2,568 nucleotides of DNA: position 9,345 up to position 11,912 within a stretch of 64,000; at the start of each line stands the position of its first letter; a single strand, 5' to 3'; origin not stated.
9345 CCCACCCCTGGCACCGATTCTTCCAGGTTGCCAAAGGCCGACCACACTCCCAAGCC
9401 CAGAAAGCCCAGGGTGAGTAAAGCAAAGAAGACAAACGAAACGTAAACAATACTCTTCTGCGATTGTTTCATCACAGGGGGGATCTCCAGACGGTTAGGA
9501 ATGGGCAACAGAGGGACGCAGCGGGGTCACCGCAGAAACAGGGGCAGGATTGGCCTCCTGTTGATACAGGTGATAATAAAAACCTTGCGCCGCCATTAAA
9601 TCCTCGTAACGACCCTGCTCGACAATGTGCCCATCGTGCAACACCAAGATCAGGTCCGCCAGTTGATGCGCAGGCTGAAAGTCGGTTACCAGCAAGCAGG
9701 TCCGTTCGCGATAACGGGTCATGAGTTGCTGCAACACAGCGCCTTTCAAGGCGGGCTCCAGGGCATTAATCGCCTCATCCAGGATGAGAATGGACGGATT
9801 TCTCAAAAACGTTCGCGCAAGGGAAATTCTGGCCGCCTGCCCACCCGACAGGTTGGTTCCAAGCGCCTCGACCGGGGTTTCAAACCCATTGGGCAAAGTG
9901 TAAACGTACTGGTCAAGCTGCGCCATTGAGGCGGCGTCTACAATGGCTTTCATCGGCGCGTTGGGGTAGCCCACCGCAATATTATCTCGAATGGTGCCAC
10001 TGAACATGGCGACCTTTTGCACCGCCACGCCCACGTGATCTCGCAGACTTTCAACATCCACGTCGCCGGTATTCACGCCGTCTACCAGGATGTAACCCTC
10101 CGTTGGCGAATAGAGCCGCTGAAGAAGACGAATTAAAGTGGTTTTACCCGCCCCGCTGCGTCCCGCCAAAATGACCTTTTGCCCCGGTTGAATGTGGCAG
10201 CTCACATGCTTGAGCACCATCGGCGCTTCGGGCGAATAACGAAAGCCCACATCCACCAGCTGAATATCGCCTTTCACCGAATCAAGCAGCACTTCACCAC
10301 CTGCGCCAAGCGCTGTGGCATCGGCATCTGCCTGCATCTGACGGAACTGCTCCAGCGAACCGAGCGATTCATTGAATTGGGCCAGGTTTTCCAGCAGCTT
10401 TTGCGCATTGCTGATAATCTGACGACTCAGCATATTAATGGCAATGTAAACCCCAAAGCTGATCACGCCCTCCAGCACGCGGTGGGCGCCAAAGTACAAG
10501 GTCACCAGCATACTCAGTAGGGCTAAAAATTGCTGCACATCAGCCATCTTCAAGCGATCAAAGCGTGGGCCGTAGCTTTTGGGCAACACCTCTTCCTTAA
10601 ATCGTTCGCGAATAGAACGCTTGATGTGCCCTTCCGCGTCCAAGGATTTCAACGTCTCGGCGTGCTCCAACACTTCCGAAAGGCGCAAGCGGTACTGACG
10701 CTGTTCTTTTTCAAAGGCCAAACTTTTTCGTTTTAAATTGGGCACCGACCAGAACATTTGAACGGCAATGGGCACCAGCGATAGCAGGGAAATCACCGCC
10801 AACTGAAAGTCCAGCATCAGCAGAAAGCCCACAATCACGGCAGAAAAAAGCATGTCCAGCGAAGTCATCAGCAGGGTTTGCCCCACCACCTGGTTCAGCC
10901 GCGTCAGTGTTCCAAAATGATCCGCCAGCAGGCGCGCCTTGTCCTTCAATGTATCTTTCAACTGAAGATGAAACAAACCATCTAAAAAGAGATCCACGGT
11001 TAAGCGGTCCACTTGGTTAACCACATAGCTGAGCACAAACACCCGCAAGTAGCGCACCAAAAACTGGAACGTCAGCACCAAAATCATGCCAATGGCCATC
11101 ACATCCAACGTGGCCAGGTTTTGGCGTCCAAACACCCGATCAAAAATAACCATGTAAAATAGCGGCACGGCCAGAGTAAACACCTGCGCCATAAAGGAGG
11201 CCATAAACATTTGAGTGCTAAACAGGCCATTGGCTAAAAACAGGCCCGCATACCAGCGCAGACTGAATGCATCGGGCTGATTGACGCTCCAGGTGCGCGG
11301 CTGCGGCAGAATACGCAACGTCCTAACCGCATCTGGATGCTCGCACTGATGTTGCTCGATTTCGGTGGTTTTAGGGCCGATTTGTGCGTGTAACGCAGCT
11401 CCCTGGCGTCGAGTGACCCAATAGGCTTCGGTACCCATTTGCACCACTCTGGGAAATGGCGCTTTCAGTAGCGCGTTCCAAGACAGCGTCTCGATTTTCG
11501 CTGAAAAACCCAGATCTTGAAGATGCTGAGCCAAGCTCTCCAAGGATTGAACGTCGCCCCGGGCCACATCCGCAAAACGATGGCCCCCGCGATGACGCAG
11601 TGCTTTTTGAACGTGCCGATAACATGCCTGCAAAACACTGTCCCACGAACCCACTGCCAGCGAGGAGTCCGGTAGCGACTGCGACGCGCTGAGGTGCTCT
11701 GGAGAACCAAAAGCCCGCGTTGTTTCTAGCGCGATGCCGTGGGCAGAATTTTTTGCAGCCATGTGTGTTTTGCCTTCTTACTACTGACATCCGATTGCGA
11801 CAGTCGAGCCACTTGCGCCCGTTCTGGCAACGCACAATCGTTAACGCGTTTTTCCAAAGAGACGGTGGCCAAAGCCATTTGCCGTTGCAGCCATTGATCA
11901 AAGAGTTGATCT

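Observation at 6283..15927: Complete co-linear T1SS locus with its own RTX substrate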

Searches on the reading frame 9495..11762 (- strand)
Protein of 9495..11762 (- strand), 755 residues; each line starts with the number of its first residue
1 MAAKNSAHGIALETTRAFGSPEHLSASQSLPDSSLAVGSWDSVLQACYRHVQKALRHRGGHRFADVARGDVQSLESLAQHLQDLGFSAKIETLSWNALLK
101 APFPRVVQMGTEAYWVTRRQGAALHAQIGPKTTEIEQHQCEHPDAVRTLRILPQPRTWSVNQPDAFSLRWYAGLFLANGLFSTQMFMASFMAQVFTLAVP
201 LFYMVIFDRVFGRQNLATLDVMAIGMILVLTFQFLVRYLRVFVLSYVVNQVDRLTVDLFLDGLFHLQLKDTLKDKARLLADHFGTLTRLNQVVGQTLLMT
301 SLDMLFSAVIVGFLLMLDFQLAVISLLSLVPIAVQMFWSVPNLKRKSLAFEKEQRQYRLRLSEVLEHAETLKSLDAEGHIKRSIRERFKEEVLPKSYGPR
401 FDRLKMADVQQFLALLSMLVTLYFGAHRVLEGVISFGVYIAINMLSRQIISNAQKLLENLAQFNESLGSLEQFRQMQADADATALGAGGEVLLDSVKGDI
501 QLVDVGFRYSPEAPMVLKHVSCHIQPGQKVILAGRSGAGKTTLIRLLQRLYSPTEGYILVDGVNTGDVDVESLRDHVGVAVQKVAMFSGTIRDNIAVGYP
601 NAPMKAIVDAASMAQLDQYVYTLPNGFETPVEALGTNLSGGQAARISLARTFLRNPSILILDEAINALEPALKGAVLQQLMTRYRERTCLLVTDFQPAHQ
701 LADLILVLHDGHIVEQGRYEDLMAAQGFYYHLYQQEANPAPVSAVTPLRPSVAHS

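Call 4: search_protein_families(library=pfam, proteins=[window:9495-11762:-], max_evalue=0.01)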
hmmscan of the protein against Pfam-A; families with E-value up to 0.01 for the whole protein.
window:9495-11762:- (755 aa): 6 families
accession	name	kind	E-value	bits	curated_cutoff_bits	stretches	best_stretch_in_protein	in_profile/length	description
PF00005.33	ABC_tran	-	2e-29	103.3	25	1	517-666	1-137/137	ABC transporter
PF00664.28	ABC_membrane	-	3.1e-17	63.6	28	1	186-450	5-271/274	ABC transporter transmembrane region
PF13604.12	AAA_30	-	4.4e-05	23.7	27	1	529-618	20-104/191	AAA domain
PF13401.12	AAA_22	-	9.7e-05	23.1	27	1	530-685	8-109/130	AAA domain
PF06414.18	Zeta_toxin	-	0.00043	20.2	22.3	1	530-561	19-50/199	Zeta toxin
PF13191.12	AAA_16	-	0.0047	17.9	32.6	0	528-560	25-57/167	AAA ATPase domain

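Call 5: search_protein_families(library=ncbifam, proteins=[window:9495-11762:-], max_evalue=0.001)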
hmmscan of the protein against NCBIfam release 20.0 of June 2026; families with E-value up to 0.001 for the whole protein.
window:9495-11762:- (755 aa): 181 families (the best 25 are shown)
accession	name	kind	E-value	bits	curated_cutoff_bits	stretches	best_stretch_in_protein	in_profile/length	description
TIGR01846.1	type_I_sec_HlyB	subfamily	1.5e-106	357.4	725.55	1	65-737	26-693/694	type I secretion system permease/ATPase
TIGR03375.1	type_I_sec_LssB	subfamily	1.4e-101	340.9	693.1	1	71-725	33-691/696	type I secretion system permease/ATPase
TIGR03796.1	NHLM_micro_ABC1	equivalog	4.7e-78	263.1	853.3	1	185-732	159-708/710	NHLP family bacteriocin export ABC transporter peptidase/permease/ATPase subunit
TIGR02204.1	MsbA_rel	hypoth_equivalog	7.2e-73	246.1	780.4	1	186-733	24-572/576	ABC transporter, permease/ATP-binding protein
TIGR02203.1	MsbA_lipidA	equivalog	1.3e-70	238.5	602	1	203-734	37-567/572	lipid A export permease/ATP-binding protein MsbA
TIGR03797.1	NHLM_micro_ABC2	equivalog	1.5e-69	235.2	709.4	1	185-734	141-683/686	NHLP bacteriocin export ABC transporter permease/ATPase subunit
NF045513.1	HepA_fam_ABC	equivalog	1.2e-68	232.1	725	1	217-734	90-607/610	heterocyst formation ABC transporter subunit HepA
TIGR01193.1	bacteriocin_ABC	subfamily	7.4e-67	226.4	523.85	1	167-734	143-707/708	peptide cleavage/export ABC transporter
TIGR00958.1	3a01208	subfamily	9.9e-67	225.7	874.6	1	185-732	166-710/711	antigen peptide transporter 2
TIGR01842.1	type_I_sec_PrtD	subfamily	1e-66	225.7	510.15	1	185-724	11-542/544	type I secretion system permease/ATPase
NF010178.0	PRK13657.1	equivalog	1.5e-65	221.8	733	1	308-735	145-569/588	glucan ABC transporter ATP-binding protein/ permease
NF052233.1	CphA_assoc_ABC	equivalog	8.3e-62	209.6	880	1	153-738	165-745/766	cyanophycin metabolism-associated ABC transporter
TIGR02868.1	CydC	equivalog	3.6e-55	187.6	329.05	1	304-693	138-527/530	thiol reductant ABC exporter subunit CydC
TIGR01192.1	chvA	subfamily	9.1e-55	186.3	585.4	1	387-735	223-569/585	glucan export ABC transporter ATP-binding protein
NF008381.0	PRK11176.1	equivalog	1.5e-53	182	867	1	206-734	51-577/582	lipid A ABC transporter ATP-binding protein/permease MsbA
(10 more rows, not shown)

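Call 6: search_solved_structures(query=window:9495-11762:-, max_evalue=1e-20)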
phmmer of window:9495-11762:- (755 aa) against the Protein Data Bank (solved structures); distinct sequences matched with E-value up to 1e-20: 273 (the best 60 are shown).
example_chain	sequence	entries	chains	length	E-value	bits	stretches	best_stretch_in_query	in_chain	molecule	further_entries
4f4c_A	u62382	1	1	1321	1.1e-96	327.8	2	276-735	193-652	Multidrug resistance protein pgp-1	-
9ody_A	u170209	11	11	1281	1.1e-95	324.6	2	286-735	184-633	ATP-binding cassette, sub-family B (MDR/TAP), member 4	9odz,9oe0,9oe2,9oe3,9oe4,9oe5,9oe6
9oe1_A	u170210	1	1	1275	1.2e-95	324.4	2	286-735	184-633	ATP-binding cassette, sub-family B (MDR/TAP), member 4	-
7niu_A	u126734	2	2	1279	2e-95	323.7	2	493-739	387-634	Isoform 2 of Phosphatidylcholine translocator ABCB4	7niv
36cg_U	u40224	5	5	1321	2.5e-95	323.4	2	476-733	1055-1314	Bile salt export pump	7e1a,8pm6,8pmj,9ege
9n1y_A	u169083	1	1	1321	3.6e-95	322.8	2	476-733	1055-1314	Bile salt export pump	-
7dv5_U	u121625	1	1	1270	3.7e-95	322.8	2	476-732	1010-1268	Bile salt export pump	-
8gmg_A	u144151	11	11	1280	4.3e-95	322.6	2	286-735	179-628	ATP-dependent translocase ABCB1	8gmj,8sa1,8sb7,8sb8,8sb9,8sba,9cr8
6qex_A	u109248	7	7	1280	4.6e-95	322.5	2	286-735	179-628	Multidrug resistance protein 1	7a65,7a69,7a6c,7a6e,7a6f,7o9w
8pmd_A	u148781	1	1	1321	6.6e-95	322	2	476-733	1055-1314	Bile salt export pump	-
8y6h_A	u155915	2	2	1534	9.3e-95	321.5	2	286-735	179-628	ATP-dependent translocase ABCB1,mNeonGreen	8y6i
8sa0_A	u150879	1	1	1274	1.2e-94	321.1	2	286-735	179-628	ATP-dependent translocase ABCB1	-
6s7p_A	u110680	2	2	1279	1.4e-94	320.9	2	493-739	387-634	Phosphatidylcholine translocator ABCB4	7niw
6c0v_A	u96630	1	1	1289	2.3e-94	320.2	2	286-735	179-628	Multidrug resistance protein 1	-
8woi_A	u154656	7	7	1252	4.6e-94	319.2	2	191-736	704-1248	ABC transporter B family member 19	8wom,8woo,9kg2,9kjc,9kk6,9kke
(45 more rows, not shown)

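Call 8: find_encoding_contigs(protein=window:9495-11762:-, flank=10000, max_places=6)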
Protein window:9495-11762:- (755 aa): no gene with exactly this product is on record in the collection.

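Call 11: find_homologous_proteins(query=window:9495-11762:-, max_evalue=1e-30)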
Query window:9495-11762:- (755 aa): 109 proteins with E <= 1e-30 among 8000 candidates.
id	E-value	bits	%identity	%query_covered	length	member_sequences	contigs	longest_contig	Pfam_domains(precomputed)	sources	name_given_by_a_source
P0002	0.0e+0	1675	100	100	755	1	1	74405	PF00005.34,PF00664.29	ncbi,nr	ncbi:MAG: peptidase domain-containing ABC transporter [Candidatus Melainabacteria bacterium]|nr:pept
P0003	4.8e-205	701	48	92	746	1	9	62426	PF00005.34,PF13401.13,PF00664.29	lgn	-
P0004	8.7e-191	654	47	88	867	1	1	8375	PF00005.34,PF00664.29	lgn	-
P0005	8.2e-190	651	46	95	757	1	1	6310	PF00005.34,PF00664.29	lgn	-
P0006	1.4e-183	630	45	88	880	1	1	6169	PF00005.34,PF00664.29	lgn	-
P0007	3.0e-181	622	44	88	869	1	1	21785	PF00005.34,PF13401.13,PF00664.29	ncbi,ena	-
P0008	2.4e-178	613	44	94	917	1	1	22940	PF00005.34,PF13401.13,PF00664.29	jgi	jgi:subfamily B ATP-binding cassette protein HlyB/CyaB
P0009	3.0e-177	609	42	97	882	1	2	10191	PF00005.34,PF13304.13,PF00664.29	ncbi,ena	-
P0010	3.0e-173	596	42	88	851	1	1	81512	PF00005.34,PF00664.29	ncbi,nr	ncbi:MAG: peptidase domain-containing ABC transporter [Candidatus Gastranaerophilales bacterium]|nr:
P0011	5.0e-173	595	43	89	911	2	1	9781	PF00005.34,PF00664.29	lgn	-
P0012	1.5e-172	594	42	88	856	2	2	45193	PF00005.34,PF13401.13,PF00664.29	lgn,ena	-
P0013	1.2e-169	584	41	88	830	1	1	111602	PF00005.34,PF00664.29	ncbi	ncbi:MAG: peptidase domain-containing ABC transporter [bacterium]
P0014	4.1e-169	582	39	95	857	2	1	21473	PF00005.34,PF00664.29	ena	-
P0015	4.2e-168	579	41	94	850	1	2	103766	PF00005.34,PF13191.13,PF00664.29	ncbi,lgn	-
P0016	1.3e-166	574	40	88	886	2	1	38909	PF00005.34,PF00664.29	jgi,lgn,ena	-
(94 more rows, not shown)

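Call 12: find_encoding_contigs(protein=P0003, flank=10000, max_places=2)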
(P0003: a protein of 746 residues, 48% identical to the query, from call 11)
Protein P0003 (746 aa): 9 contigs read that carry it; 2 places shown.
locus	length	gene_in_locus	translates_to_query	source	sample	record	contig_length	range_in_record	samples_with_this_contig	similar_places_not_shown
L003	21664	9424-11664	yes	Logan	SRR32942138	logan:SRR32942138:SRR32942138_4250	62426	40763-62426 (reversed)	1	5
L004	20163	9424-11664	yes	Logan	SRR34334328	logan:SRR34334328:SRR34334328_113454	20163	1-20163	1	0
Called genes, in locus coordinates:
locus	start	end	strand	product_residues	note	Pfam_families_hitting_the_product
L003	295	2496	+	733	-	-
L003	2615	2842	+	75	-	PF06289:FlbD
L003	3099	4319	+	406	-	PF10502:Peptidase_S26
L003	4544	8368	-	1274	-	PF00353:HemolysinCabind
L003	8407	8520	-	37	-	-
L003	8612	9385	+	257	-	PF00639:Rotamase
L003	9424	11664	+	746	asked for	PF00664:ABC_membrane, PF13401:AAA_22 (faint), PF00005:ABC_tran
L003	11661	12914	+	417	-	PF25917:BSH_RND (weak), PF25919:BSH_CusB (faint), PF25994:HH_AprE, PF26002:Beta-barrel_AprE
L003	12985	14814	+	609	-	PF02321:OEP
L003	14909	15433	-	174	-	PF01842:ACT (weak), PF13291:ACT_4 (weak)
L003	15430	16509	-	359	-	PF00056:Ldh_1_N, PF02866:Ldh_1_C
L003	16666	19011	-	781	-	PF08447:PAS_3, PF00512:HisKA, PF02518:HATPase_c, PF00072:Response_reg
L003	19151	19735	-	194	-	PF28549:NDPSase_N (faint), PF00293:NUDIX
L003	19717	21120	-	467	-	PF02470:MlaD, PF28544:Helical_needle (faint)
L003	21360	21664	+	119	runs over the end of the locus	PF01740:STAS, PF13466:STAS_2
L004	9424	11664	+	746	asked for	PF00664:ABC_membrane, PF13401:AAA_22 (faint), PF00005:ABC_tran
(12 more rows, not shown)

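Call 13: find_encoding_contigs(protein=P0010, flank=10000, max_places=2)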
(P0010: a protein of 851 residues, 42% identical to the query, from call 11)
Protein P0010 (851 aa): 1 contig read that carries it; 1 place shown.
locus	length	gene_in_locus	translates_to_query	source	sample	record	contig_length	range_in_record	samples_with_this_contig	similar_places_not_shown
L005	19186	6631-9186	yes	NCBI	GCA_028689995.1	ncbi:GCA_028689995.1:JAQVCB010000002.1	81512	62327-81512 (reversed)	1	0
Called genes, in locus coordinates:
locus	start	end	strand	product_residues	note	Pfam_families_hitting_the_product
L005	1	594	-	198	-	?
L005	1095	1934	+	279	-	PF23023:Anti-Pycsar_Apyc1 (weak), PF00753:Lactamase_B, PF12706:Lactamase_B_2 (weak)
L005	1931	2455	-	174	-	-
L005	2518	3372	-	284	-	PF00561:Abhydrolase_1, PF12146:Hydrolase_4, PF12697:Abhydrolase_6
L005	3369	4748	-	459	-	PF00202:Aminotran_3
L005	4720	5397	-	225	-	PF00702:Hydrolase, PF06888:Put_Phosphatase, PF12710:HAD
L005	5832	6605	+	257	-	PF00639:Rotamase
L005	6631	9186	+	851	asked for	PF00664:ABC_membrane, PF00005:ABC_tran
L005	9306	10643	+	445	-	PF00364:Biotin_lipoyl (faint), PF25917:BSH_RND, PF25919:BSH_CusB (weak), PF25935:BSH_LcnD (faint), PF25984:BSH_YknX (faint), PF25994:HH_AprE, PF26002:Beta-barrel_AprE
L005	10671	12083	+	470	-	PF02321:OEP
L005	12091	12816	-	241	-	-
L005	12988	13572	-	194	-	-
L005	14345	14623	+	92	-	-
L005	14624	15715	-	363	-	-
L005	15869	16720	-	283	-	PF05853:BKACE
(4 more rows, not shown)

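Call 14: find_encoding_contigs(protein=P0013, flank=10000, max_places=2)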
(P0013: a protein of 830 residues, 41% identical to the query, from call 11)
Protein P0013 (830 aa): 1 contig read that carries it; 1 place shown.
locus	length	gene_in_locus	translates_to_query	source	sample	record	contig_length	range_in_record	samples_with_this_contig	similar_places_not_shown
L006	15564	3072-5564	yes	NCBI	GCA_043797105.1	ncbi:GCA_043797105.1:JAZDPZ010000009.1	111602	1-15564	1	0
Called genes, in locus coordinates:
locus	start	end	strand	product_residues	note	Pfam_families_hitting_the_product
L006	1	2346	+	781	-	PF00353:HemolysinCabind (weak)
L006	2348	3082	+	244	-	PF00639:Rotamase (weak)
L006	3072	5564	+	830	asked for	PF00664:ABC_membrane, PF00005:ABC_tran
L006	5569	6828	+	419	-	PF25917:BSH_RND (weak), PF25919:BSH_CusB (weak), PF25973:BSH_CzcB (faint), PF25994:HH_AprE (weak), PF26002:Beta-barrel_AprE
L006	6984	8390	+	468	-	PF02321:OEP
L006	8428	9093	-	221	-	-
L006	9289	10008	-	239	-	-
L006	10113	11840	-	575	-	PF05833:NFACT_N, PF05670:NFACT-R_1, PF18297:NFACT-R_2 (faint)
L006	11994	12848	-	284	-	PF00800:PDT, PF01842:ACT (faint)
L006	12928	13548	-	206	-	PF01435:Peptidase_M48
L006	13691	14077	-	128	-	-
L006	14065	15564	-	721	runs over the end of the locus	PF05226:CHASE2, PF00211:Guanylate_cyc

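Call 17: find_related_loci(query=A1, collection=genome_contigs, flank=10000)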
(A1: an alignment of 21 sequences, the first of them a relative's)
Query A1 (755 aa) in genome_contigs; peptide patterns used: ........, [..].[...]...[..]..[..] (x = any residue, [..] = any of these).
158 stretches matched a pattern; 34 encode a relative of the query (tblastn E <= 1e-3); 33 distinct loci.
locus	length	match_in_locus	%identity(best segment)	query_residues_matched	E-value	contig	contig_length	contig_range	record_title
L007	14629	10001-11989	44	71-733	0e+0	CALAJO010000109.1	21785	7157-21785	MAG: uncultured cyanobacterium isolate N1_Bin_METABAT__280_1 genome assembly, contig: c_000001259256, whole genome shotg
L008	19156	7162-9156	42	70-736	1e-180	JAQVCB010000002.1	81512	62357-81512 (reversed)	MAG: Candidatus Gastranaerophilales bacterium isolate STD2_79 NODE_943_length_81512_cov_5.517958_Sandtown_D2, whole geno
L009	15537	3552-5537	41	71-733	4e-173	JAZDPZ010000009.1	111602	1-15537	MAG: bacterium isolate MEGAHIT-group-0.93 k141_8598106, whole genome shotgun sequence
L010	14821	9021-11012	39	72-740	4e-171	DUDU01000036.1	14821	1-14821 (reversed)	MAG TPA_asm: Candidatus Melainabacteria bacterium isolate LMEP_10873 2582581933, whole genome shotgun sequence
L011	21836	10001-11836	44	121-737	3e-169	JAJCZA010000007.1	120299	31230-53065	MAG: Vampirovibrionales bacterium isolate OFTM381 OFTM381_6, whole genome shotgun sequence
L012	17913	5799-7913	35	30-736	4e-162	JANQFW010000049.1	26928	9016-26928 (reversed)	MAG: Candidatus Gastranaerophilales bacterium isolate PL23b_bin.2 k99_249841, whole genome shotgun sequence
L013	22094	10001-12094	39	39-735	5e-160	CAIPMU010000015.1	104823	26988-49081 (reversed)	MAG: Vampirovibrio chlorellavorus isolate Umea1_bin-2013 genome assembly, contig: bin-2013:15/20, whole genome shotgun s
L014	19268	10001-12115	35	30-736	4e-159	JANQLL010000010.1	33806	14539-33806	MAG: Candidatus Gastranaerophilales bacterium isolate PL25a_bin.58 k99_2150556, whole genome shotgun sequence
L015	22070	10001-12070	43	54-737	2e-155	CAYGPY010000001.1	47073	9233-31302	MAG TPA_asm: uncultured Vampirovibrionales bacterium isolate ERP117304_co3_122 genome assembly, contig: NODE_1145_length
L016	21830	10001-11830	40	136-736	1e-155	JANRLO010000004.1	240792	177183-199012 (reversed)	MAG: Candidatus Caenarcanales bacterium isolate bins.75 k141_4364103, whole genome shotgun sequence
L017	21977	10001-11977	39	71-733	7e-153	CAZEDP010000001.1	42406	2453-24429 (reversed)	MAG TPA_asm: uncultured Gammaproteobacteria bacterium isolate SRP192927_co1_905 genome assembly, contig: NODE_1338_lengt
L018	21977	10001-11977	39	71-733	1e-151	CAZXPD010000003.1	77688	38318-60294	MAG TPA_asm: uncultured Gammaproteobacteria bacterium isolate binchicken_co20_413 genome assembly, contig: NODE_863_leng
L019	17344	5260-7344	39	45-733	7e-151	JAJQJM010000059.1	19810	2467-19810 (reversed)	MAG: Vampirovibrio sp. isolate C_No_T20_B_bin.46 scaffold_1778, whole genome shotgun sequence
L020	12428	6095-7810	42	170-736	2e-150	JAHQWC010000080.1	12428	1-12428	MAG: Vampirovibrio sp. isolate MAG.114 Posi_114-P49387, whole genome shotgun sequence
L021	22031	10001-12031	39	67-733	1e-149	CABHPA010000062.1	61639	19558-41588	MAG: Candidatus Melainabacteria bacterium isolate Melainabacteria_sp_nbed3b74 genome assembly, contig: NODE_1463_length_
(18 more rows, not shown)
